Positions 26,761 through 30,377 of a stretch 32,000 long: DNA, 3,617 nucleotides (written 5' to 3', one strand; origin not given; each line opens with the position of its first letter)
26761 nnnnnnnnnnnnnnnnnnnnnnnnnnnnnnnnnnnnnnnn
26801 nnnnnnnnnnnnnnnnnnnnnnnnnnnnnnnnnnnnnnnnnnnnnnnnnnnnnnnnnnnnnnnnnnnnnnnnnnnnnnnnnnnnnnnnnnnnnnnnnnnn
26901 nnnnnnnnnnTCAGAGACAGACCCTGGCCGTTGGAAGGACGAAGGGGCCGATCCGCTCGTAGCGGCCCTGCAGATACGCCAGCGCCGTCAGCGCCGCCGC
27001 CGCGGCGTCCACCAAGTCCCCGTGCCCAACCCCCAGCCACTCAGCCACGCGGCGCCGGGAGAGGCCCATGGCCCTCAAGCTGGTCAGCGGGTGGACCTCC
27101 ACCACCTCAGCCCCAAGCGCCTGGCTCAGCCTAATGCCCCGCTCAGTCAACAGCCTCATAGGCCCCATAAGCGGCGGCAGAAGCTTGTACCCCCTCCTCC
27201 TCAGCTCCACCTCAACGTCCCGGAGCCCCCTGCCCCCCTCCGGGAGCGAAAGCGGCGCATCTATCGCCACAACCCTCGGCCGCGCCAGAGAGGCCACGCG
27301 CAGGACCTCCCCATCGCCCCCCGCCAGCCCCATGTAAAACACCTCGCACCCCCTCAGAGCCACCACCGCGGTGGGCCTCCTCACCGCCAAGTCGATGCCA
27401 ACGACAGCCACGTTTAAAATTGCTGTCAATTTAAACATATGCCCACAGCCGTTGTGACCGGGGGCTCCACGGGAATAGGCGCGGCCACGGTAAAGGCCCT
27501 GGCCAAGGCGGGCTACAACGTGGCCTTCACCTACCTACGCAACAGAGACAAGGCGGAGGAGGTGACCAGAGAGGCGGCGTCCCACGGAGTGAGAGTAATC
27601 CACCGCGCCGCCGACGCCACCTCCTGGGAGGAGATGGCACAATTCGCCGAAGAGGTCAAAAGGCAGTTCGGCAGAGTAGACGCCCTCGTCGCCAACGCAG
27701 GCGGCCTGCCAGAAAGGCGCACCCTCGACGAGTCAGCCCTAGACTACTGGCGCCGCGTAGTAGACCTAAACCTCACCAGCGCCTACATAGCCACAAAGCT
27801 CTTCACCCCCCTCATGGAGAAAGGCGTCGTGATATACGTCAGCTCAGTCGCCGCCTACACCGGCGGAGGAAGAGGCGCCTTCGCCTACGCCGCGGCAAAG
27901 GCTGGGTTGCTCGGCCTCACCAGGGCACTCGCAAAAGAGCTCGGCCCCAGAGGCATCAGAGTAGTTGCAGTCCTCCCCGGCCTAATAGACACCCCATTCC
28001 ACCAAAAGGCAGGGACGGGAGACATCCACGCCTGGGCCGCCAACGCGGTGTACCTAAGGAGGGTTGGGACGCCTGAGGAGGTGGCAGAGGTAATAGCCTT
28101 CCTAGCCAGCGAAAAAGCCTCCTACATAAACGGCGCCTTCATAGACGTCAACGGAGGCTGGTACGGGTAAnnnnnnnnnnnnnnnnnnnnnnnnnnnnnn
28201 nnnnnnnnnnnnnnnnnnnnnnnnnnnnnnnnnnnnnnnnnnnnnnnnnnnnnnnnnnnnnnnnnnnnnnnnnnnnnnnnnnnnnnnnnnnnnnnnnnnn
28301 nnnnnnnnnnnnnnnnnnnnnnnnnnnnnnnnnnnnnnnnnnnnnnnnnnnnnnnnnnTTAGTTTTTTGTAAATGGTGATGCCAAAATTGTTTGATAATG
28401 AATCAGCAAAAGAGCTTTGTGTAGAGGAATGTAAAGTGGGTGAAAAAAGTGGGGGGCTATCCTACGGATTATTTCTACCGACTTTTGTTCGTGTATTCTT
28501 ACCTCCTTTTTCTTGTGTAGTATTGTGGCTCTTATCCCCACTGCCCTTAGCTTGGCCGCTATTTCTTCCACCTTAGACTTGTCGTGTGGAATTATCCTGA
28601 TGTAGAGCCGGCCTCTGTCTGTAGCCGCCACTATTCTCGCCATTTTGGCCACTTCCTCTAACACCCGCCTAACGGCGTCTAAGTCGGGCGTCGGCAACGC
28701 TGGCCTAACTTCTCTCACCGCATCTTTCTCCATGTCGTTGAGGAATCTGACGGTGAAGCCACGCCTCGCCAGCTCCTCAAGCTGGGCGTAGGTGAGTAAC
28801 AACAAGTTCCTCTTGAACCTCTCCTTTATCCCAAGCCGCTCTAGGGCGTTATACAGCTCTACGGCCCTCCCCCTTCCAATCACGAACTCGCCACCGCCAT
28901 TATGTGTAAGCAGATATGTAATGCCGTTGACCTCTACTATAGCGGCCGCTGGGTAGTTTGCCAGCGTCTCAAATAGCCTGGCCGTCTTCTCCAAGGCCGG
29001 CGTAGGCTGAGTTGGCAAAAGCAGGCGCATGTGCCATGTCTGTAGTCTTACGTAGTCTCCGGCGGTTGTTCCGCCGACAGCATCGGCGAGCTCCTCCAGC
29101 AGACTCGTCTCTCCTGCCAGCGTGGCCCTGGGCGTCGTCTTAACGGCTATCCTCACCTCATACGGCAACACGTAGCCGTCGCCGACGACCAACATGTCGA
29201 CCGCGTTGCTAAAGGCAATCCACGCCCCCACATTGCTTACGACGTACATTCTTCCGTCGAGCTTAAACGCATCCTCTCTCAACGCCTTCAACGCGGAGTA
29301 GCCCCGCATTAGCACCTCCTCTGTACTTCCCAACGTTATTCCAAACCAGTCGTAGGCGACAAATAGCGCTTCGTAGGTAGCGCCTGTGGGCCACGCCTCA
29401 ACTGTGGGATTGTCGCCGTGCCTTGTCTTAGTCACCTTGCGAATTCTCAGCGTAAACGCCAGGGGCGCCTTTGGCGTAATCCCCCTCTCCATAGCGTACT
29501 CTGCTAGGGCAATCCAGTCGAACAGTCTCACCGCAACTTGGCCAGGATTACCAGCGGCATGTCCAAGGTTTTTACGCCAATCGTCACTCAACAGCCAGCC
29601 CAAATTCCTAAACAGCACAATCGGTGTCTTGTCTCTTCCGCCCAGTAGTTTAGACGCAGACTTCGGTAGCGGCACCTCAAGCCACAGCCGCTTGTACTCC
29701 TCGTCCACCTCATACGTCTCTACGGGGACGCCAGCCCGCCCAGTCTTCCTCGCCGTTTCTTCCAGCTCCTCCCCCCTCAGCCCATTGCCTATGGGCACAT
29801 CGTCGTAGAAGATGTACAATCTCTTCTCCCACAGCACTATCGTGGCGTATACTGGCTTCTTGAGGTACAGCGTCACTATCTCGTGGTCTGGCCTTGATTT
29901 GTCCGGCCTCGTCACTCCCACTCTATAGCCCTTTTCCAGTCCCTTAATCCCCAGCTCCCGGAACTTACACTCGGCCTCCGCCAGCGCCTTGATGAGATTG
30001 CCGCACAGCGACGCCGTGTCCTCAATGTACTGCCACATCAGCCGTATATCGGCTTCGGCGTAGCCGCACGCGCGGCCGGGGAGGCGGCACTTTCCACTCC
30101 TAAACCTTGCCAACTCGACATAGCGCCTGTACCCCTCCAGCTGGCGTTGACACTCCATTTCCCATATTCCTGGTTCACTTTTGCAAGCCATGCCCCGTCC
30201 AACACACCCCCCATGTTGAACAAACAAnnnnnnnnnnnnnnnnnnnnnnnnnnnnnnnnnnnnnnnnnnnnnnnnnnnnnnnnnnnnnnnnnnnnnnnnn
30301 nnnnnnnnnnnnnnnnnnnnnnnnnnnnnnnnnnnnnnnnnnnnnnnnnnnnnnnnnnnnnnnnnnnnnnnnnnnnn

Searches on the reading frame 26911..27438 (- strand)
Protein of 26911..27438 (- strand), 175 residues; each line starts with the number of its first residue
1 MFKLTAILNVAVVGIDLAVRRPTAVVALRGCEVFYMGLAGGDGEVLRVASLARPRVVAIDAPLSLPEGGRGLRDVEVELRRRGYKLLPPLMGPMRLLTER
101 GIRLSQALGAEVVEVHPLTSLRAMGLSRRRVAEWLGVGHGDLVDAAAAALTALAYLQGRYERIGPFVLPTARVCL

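Call 103: find_homologous_proteins(query=window:26911-27438:-, max_evalue=1e-20)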
Query window:26911-27438:- (175 aa): 30 proteins with E <= 1e-20 among 3132 candidates.
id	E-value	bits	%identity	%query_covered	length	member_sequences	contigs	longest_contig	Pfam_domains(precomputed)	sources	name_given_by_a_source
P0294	9.3e-102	356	98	100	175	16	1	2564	PF04250.20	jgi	-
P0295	3.7e-66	240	71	94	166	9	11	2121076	PF04250.20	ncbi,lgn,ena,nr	ncbi:MAG: DUF429 domain-containing protein [Pyrobaculum arsenaticum]|nr:DUF429 domain-containing pro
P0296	2.4e-65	238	66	95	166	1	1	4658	PF04250.20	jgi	jgi:Uncharacterized conserved protein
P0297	2.1e-63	231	66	94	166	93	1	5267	PF04250.20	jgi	jgi:predicted nuclease with RNAse H fold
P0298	2.5e-62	228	65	95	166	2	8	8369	PF04250.20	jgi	jgi:predicted nuclease with RNAse H fold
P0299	1.7e-61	225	64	95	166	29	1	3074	PF04250.20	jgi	jgi:predicted nuclease with RNAse H fold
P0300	2.1e-61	225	64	95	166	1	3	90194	PF04250.20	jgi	jgi:predicted nuclease with RNAse H fold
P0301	2.7e-61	225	63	95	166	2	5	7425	PF04250.20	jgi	-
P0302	8.0e-61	223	67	94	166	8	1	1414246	PF04250.20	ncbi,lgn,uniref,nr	ncbi:DUF429 domain-containing protein [Pyrobaculum sp. 3827-6]|uniref:DUF429 domain-containing prote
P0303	8.8e-60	220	63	94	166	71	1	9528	PF04250.20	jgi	jgi:predicted nuclease with RNAse H fold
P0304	1.3e-59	219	66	94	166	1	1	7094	PF04250.20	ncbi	ncbi:MAG: DUF429 domain-containing protein [Pyrobaculum sp.]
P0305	3.2e-59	218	63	95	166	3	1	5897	PF04250.20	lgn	-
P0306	9.5e-59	216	61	95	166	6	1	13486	PF04250.20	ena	-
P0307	1.1e-57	213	65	93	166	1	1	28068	PF04250.20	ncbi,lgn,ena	-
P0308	3.7e-57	211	63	94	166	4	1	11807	PF04250.20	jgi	jgi:predicted nuclease with RNAse H fold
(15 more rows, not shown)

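Call 104: find_encoding_contigs(protein=P0295, flank=5000, max_places=2)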
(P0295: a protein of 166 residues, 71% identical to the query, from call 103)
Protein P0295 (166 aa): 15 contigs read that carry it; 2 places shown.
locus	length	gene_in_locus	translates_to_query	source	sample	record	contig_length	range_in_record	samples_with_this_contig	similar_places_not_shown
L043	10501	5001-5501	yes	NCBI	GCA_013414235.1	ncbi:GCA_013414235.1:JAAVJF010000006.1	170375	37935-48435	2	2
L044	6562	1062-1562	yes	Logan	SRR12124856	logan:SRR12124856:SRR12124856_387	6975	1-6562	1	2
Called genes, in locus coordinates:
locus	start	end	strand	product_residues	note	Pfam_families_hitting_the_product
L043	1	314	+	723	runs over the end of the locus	PF01315:Ald_Xan_dh_C, PF02738:MoCoBD_1, PF20256:MoCoBD_2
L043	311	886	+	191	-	PF02348:CTP_transf_3 (weak), PF12804:NTP_transf_3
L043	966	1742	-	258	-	PF00795:CN_hydrolase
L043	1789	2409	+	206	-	PF01810:LysE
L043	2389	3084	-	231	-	PF01904:DUF72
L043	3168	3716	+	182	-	-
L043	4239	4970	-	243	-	PF00106:adh_short, PF01370:Epimerase (weak), PF08659:KR, PF13561:adh_short_C2, PF23441:SDR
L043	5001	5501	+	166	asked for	PF04250:DUF429 (faint)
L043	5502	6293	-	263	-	PF00583:Acetyltransf_1, PF08445:FR47, PF13508:Acetyltransf_7 (weak)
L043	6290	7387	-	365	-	PF00890:FAD_binding_2 (weak), PF01266:DAO, PF05834:Lycopene_cycl (faint), PF07992:Pyr_redox_2 (faint), PF13450:NAD_binding_8 (weak)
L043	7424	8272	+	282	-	PF00497:SBP_bac_3, PF10613:Lig_chan-Glu_bd, PF12974:Phosphonate-bd (faint)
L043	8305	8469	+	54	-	PF00253:Ribosomal_S14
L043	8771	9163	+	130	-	PF00410:Ribosomal_S8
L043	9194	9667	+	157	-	PF01655:Ribosomal_L32e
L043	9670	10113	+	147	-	PF01280:Ribosomal_L19e, PF25476:Ribosomal_L19e_C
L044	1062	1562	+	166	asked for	PF04250:DUF429 (faint)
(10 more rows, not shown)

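Call 105: find_encoding_contigs(protein=P0302, flank=5000, max_places=1)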
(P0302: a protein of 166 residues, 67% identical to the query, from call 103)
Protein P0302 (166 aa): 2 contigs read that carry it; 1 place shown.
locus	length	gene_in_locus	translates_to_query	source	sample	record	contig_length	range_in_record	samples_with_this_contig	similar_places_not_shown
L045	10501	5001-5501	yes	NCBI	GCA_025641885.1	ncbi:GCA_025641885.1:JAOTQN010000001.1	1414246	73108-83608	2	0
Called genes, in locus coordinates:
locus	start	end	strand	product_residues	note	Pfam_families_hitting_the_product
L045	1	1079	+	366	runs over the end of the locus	PF02653:BPD_transp_2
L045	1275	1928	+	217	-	PF00578:AhpC-TSA, PF08534:Redoxin, PF10417:1-cysPrx_C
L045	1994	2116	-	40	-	-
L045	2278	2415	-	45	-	-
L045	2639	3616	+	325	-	-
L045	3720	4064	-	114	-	-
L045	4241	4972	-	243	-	PF00106:adh_short, PF01370:Epimerase (weak), PF08659:KR, PF13561:adh_short_C2, PF23441:SDR (weak)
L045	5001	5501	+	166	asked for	PF04250:DUF429 (faint)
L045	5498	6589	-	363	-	PF01266:DAO, PF07992:Pyr_redox_2 (faint)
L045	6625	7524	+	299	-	PF00497:SBP_bac_3, PF10613:Lig_chan-Glu_bd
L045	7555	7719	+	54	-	PF00253:Ribosomal_S14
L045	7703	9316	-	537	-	PF00664:ABC_membrane, PF00005:ABC_tran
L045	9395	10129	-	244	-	-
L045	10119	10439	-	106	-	PF07381:EarA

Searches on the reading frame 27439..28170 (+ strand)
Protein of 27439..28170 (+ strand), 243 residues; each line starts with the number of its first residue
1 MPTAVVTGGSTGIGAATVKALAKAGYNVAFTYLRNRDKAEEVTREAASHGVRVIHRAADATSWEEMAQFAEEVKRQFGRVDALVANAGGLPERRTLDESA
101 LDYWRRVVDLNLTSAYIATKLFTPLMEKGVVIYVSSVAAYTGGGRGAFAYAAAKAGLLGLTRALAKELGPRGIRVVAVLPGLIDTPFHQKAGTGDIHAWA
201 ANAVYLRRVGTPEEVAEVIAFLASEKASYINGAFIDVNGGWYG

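Call 52: search_protein_families(library=pfam, proteins=[window:27439-28170:+], max_evalue=0.001)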
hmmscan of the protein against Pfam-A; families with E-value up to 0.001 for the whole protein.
window:27439-28170:+ (243 aa): 5 families
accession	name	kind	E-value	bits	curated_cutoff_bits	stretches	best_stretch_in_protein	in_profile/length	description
PF13561.12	adh_short_C2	-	4.8e-59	200.2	27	1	11-241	6-235/236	Enoyl-(Acyl carrier protein) reductase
PF00106.31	adh_short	-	2e-50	171.5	26.6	1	3-191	2-190/195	short chain dehydrogenase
PF08659.16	KR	-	8.3e-16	58.9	22.6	1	3-163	2-162/180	KR domain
PF23441.1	SDR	-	7.4e-06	26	27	1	3-240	9-254/258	SDR-like rossmann domain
PF01370.27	Epimerase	-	3.1e-05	23.9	20.9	1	5-145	2-124/240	NAD dependent epimerase/dehydratase family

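Call 58: find_encoding_contigs(protein=window:27439-28170:+, flank=5000, max_places=6)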
Protein window:27439-28170:+ (243 aa): 17 contigs read that carry it; 6 places shown.
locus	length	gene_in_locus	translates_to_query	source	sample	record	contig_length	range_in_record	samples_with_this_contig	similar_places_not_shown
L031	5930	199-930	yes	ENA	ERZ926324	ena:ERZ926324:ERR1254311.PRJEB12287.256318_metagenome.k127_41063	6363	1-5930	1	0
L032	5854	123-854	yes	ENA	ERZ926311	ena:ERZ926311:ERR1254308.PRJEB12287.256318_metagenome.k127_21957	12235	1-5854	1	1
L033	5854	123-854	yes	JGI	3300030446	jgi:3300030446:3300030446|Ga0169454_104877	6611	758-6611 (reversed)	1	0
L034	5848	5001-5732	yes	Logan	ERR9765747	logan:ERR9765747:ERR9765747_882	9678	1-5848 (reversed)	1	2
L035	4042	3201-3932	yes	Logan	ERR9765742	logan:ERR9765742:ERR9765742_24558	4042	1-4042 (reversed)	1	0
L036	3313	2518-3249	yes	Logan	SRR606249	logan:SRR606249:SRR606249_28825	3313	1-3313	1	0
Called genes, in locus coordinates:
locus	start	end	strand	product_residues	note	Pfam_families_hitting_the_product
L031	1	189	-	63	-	?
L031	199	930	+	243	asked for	PF00106:adh_short, PF08659:KR, PF13561:adh_short_C2, PF23441:SDR (weak)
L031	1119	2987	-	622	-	-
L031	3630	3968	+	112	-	-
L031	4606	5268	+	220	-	-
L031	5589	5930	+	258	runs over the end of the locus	?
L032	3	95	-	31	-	?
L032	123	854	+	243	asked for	PF00106:adh_short, PF08659:KR, PF13561:adh_short_C2, PF23441:SDR (weak)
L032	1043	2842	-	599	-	-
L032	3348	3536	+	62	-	-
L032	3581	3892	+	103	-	-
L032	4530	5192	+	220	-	-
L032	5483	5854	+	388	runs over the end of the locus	PF00083:Sugar_tr, PF07690:MFS_1, PF13347:MFS_2 (weak), PF12832:MFS_1_like (weak)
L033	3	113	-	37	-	?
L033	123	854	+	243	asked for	PF00106:adh_short, PF08659:KR, PF13561:adh_short_C2, PF23441:SDR (weak)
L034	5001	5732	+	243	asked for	PF00106:adh_short, PF08659:KR, PF13561:adh_short_C2, PF23441:SDR (weak)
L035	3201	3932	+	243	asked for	PF00106:adh_short, PF08659:KR, PF13561:adh_short_C2, PF23441:SDR (weak)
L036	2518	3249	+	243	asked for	PF00106:adh_short, PF08659:KR, PF13561:adh_short_C2, PF23441:SDR (weak)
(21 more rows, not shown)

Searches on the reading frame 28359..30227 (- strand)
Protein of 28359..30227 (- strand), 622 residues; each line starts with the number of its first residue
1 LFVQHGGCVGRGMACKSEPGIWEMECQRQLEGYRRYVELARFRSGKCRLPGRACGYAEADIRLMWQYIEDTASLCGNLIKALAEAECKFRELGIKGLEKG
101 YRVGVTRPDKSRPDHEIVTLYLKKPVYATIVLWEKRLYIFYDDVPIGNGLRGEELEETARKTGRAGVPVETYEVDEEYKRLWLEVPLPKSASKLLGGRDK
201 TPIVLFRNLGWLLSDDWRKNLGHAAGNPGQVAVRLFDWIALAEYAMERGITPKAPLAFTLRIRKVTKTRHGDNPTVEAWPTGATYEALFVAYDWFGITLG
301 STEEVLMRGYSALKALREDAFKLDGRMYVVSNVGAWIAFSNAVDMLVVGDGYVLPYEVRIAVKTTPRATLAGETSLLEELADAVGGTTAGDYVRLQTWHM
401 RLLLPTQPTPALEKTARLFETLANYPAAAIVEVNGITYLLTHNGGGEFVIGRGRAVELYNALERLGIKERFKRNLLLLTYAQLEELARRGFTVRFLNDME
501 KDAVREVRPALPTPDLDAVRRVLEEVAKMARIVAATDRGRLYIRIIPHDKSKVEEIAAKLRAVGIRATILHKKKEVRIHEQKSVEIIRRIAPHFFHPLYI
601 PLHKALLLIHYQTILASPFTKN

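Call 12: search_protein_families(library=pfam, proteins=[window:28359-30227:-], max_evalue=0.01)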
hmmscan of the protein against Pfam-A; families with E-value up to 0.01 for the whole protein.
window:28359-30227:- (622 aa): 1 family
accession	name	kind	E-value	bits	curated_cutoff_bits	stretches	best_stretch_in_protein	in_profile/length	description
PF22254.1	TFA2_E-tether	-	0.0078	16.1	23.8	0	173-191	4-22/34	Tfa2 E-tether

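Call 34: search_protein_families(library=pfam, proteins=[window:28359-30191:-], max_evalue=10)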
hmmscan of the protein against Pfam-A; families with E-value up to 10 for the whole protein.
window:28359-30191:- (610 aa): 1 family
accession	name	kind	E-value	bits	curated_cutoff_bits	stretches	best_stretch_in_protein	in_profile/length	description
PF22254.1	TFA2_E-tether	-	0.0075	16.2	23.8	1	161-179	4-22/34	Tfa2 E-tether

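Call 49: search_protein_families(library=ncbifam, proteins=[window:28359-30191:-], max_evalue=1)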
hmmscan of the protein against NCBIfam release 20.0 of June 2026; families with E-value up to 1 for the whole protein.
window:28359-30191:- (610 aa): 0 families

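Call 51: search_protein_families(library=phrogs, proteins=[window:28359-30191:-], max_evalue=1)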
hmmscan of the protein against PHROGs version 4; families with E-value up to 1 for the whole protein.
window:28359-30191:- (610 aa): 0 families
